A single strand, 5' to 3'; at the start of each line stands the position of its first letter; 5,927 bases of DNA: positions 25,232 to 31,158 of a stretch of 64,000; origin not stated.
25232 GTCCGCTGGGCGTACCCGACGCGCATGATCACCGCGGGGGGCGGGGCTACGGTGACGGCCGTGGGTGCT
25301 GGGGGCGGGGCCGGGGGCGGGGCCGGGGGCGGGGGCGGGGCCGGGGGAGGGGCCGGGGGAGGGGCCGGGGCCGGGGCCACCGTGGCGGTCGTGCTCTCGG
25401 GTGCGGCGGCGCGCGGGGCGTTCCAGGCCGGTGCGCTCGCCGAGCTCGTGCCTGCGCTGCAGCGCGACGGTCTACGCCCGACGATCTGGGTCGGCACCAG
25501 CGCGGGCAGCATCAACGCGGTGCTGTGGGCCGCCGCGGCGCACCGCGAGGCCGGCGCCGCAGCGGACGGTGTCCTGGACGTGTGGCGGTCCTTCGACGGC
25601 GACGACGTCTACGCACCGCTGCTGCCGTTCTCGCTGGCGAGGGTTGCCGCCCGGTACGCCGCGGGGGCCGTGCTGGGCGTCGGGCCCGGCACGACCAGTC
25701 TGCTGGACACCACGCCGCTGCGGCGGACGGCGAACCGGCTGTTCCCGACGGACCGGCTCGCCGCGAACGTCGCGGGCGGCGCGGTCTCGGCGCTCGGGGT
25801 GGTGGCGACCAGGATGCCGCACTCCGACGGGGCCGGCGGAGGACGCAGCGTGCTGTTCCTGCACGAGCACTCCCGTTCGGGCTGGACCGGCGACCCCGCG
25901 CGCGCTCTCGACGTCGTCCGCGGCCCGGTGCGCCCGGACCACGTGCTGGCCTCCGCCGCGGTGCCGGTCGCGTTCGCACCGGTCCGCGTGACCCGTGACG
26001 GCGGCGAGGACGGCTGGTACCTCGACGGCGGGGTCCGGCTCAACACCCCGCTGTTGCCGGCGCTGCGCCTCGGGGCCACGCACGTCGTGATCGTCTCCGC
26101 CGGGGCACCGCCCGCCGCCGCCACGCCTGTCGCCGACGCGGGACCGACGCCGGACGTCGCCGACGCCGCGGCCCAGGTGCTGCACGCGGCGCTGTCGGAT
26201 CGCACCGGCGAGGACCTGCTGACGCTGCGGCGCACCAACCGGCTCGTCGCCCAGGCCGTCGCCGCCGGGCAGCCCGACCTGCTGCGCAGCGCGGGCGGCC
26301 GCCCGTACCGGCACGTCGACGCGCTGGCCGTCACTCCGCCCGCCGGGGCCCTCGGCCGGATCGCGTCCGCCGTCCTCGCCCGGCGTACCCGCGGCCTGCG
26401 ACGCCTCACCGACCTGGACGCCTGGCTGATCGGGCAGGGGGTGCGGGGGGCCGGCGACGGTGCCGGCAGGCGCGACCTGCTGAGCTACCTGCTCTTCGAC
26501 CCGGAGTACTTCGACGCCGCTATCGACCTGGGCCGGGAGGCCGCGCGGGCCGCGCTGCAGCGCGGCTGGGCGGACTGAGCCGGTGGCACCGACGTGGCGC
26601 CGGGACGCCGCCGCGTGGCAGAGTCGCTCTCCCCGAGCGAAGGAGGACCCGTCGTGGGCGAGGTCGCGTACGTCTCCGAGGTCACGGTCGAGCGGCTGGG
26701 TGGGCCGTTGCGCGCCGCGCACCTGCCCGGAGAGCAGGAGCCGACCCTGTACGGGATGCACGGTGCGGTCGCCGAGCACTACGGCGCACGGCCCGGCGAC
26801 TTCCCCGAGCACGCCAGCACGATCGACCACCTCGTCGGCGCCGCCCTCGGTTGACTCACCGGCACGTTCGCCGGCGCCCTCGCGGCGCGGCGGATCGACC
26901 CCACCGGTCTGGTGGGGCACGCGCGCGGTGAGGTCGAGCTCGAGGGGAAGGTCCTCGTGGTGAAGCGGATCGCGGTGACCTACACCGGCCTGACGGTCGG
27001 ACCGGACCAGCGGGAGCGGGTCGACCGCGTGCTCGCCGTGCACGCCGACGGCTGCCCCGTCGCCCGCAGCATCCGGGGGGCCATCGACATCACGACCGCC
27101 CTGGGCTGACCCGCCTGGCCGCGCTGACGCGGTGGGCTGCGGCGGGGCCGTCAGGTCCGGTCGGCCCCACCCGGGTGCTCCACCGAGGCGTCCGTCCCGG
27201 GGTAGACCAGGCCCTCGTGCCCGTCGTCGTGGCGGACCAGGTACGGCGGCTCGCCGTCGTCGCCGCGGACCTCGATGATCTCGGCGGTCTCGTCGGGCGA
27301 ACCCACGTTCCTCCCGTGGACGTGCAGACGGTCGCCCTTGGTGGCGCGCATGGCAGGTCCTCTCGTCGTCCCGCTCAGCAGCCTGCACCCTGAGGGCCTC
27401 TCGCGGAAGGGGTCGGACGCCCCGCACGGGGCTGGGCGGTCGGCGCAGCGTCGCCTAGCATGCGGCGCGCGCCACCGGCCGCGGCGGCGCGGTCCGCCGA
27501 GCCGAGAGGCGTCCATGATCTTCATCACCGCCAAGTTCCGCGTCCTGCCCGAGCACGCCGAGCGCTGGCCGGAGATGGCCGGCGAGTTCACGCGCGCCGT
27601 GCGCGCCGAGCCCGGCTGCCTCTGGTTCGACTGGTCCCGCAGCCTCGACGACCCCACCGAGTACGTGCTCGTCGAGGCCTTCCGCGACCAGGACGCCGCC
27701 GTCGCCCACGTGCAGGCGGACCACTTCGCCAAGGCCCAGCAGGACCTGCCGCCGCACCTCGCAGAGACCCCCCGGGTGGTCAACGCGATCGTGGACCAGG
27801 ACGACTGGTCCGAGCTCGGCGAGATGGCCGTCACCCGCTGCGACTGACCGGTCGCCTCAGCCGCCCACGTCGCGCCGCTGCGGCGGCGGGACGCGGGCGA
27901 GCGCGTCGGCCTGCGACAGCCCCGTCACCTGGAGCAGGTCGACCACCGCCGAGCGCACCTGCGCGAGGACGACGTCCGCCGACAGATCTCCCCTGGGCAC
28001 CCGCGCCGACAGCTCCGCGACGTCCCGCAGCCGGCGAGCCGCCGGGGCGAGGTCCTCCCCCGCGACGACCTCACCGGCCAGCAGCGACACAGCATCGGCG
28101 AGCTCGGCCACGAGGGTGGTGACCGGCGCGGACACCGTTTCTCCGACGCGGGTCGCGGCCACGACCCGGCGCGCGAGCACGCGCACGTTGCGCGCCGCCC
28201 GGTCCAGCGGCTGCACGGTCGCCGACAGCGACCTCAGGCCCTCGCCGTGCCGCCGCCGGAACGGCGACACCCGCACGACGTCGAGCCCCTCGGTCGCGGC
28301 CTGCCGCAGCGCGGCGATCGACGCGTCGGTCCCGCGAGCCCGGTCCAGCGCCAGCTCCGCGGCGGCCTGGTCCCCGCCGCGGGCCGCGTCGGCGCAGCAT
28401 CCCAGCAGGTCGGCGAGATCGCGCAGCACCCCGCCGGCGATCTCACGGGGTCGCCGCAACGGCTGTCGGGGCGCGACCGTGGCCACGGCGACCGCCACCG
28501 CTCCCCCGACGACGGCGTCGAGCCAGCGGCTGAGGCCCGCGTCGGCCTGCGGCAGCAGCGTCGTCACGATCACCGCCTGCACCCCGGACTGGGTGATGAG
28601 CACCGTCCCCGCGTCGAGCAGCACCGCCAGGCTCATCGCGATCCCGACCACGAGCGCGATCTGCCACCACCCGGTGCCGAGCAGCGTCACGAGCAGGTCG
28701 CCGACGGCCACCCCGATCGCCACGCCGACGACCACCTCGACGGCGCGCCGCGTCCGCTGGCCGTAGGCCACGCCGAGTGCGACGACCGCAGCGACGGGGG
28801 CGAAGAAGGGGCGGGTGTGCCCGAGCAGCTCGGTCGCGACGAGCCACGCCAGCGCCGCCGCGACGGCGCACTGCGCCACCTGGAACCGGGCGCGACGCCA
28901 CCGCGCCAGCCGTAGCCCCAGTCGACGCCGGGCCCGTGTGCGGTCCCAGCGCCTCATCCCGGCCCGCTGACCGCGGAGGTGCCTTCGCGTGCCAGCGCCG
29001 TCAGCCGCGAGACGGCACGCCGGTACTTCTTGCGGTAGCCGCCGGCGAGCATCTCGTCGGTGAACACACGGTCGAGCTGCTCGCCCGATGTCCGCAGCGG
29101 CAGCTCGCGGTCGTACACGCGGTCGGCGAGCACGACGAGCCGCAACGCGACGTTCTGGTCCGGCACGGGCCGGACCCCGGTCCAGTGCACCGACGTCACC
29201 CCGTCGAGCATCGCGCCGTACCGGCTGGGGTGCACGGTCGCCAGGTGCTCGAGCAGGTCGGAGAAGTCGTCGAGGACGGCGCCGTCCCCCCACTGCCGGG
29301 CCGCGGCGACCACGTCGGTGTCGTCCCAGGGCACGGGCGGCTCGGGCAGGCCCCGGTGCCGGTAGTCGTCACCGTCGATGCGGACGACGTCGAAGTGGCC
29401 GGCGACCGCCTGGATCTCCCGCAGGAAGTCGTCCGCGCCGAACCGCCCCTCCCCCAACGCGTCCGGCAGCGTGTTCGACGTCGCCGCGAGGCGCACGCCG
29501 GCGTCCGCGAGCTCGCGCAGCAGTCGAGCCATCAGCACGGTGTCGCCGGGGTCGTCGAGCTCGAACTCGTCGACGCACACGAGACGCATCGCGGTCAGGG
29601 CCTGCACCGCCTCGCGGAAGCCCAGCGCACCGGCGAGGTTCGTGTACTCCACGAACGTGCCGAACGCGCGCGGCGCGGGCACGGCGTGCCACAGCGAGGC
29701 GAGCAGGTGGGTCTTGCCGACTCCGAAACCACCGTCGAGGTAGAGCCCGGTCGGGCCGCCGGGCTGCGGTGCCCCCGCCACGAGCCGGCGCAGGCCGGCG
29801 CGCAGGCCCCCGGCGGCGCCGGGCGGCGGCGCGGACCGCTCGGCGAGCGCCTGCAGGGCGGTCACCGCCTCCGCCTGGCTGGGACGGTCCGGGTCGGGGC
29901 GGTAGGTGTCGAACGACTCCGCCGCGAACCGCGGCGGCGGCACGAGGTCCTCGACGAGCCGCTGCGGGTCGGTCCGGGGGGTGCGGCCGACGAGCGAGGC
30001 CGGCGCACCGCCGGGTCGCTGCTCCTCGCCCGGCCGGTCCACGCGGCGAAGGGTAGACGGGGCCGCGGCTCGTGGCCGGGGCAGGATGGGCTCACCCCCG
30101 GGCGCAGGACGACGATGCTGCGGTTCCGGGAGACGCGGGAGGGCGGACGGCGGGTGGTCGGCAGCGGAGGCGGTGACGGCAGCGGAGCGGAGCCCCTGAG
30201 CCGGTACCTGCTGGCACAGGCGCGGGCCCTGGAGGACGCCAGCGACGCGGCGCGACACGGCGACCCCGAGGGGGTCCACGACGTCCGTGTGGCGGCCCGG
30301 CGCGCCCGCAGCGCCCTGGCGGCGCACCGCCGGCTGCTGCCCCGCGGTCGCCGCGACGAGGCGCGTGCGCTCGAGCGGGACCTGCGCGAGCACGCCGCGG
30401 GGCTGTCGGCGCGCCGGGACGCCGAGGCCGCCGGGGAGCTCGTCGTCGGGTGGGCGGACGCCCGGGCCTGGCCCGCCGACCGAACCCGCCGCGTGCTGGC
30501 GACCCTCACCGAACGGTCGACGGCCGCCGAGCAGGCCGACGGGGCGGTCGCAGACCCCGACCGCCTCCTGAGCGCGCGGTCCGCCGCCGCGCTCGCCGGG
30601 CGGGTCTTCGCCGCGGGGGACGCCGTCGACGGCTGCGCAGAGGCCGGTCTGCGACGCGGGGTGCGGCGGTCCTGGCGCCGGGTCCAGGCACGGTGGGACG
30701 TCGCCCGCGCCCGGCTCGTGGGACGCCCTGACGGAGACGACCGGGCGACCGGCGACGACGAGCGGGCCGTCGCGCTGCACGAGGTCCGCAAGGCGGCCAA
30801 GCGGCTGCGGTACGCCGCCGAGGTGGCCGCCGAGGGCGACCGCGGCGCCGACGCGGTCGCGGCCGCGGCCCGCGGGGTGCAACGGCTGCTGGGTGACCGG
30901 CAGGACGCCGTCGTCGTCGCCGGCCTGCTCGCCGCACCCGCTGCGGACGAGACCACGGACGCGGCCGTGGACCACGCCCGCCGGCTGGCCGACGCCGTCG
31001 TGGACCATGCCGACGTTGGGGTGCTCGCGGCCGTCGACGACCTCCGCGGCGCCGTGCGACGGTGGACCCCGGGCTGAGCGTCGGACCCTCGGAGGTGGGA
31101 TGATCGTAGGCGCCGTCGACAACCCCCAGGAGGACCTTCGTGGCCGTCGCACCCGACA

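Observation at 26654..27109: OsmC-family gene with TGA exactly at the peroxidatic-cysteine codon: selenoprotein candidate or nonsense mutant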

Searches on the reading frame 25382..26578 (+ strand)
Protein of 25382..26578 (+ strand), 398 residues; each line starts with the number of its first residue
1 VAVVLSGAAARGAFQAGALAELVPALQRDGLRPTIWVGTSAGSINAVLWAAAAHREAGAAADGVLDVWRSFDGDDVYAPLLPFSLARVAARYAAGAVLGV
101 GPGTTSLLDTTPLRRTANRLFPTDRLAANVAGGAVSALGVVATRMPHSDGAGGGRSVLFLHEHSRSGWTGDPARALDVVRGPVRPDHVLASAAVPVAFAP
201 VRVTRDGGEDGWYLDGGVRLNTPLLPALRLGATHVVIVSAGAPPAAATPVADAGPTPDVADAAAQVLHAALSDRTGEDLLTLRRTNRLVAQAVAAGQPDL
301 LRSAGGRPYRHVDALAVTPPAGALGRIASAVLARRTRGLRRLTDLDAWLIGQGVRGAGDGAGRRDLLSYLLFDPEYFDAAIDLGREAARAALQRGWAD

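Call 46: search_protein_families(library=pfam, proteins=[window:25382-26578:+], max_evalue=0.00001)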
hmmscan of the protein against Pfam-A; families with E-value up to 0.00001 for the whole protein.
window:25382-26578:+ (398 aa): 1 family
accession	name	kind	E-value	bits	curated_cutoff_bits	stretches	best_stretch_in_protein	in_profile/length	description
PF01734.28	Patatin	-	2.9e-21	77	27.7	1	3-228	1-191/191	Patatin-like phospholipase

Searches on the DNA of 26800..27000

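Call 32: search_rna_families(source=window, start=26800, end=27000, threshold=evalue, max_evalue=10)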
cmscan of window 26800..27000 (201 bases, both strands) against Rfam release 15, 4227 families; matches with E-value up to 10: 3.
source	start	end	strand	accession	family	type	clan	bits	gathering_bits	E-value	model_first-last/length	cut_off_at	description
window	26805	26877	+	RF02242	Xoo5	Gene; sRNA;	-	15.1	50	0.68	1-124/124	no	Xanthomonadaceae sRNA Xoo5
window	26889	26984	+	RF02790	sodF_sRNA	Gene; sRNA;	-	15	46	3.7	1-90/90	no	sodF sRNA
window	26881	26930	-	RF01041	mir-604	Gene; miRNA;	-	14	88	4.2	1-86/86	no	mir-604 microRNA precursor family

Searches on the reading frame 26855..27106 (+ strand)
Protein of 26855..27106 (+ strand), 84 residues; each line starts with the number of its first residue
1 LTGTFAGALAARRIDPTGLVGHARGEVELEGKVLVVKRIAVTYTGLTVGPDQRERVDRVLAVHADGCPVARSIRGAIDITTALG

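Call 84: search_protein_representatives(protein=window:26855-27106:+)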
Query: 84 residues. Proteins with E-value up to 0.001 (for the whole library): 171; up to 1e-10: 14; up to 1e-30: 0. The best 150 are listed.
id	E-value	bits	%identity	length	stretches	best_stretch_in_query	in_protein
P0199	1.3e-20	89.0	59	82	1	10-84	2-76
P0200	9.9e-19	83.0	65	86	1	10-83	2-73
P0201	1.1e-17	79.6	65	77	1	1-78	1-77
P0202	4.6e-17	77.7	60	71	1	14-83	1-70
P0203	7.4e-16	73.9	55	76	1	10-84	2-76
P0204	6.4e-15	70.9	60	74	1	19-83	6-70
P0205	9.1e-15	70.4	59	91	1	3-82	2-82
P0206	1.5e-14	69.7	54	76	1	15-83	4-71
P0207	8.1e-13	64.2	55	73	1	9-81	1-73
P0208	5.5e-12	61.6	52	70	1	19-83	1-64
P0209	5.6e-12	61.5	51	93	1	1-83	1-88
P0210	2.6e-11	59.4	49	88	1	1-83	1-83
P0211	3.3e-11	59.1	61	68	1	25-83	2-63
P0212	7.4e-11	58.0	51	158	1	1-83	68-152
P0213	2.1e-10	56.5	61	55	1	33-83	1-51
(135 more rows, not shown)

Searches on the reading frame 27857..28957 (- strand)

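Call 46: search_protein_families(library=pfam, proteins=[window:27857-28957:-], max_evalue=0.00001)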
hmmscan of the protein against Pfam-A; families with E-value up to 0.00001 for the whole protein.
window:27857-28957:- (366 aa): 1 family
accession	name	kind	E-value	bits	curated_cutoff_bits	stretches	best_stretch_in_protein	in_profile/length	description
PF13515.12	FUSC_2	-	1.1e-18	68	25.6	1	37-158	2-126/126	Fusaric acid resistance protein-like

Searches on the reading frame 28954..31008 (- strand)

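Call 46: search_protein_families(library=pfam, proteins=[window:28954-31008:-], max_evalue=0.00001)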
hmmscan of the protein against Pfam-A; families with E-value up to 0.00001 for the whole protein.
window:28954-31008:- (684 aa): 1 family
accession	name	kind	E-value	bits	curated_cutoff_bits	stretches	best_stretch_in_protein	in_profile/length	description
PF03969.22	AFG1_ATPase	-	2.3e-58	198.4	27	2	346-558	2-212/361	AFG1-like ATPase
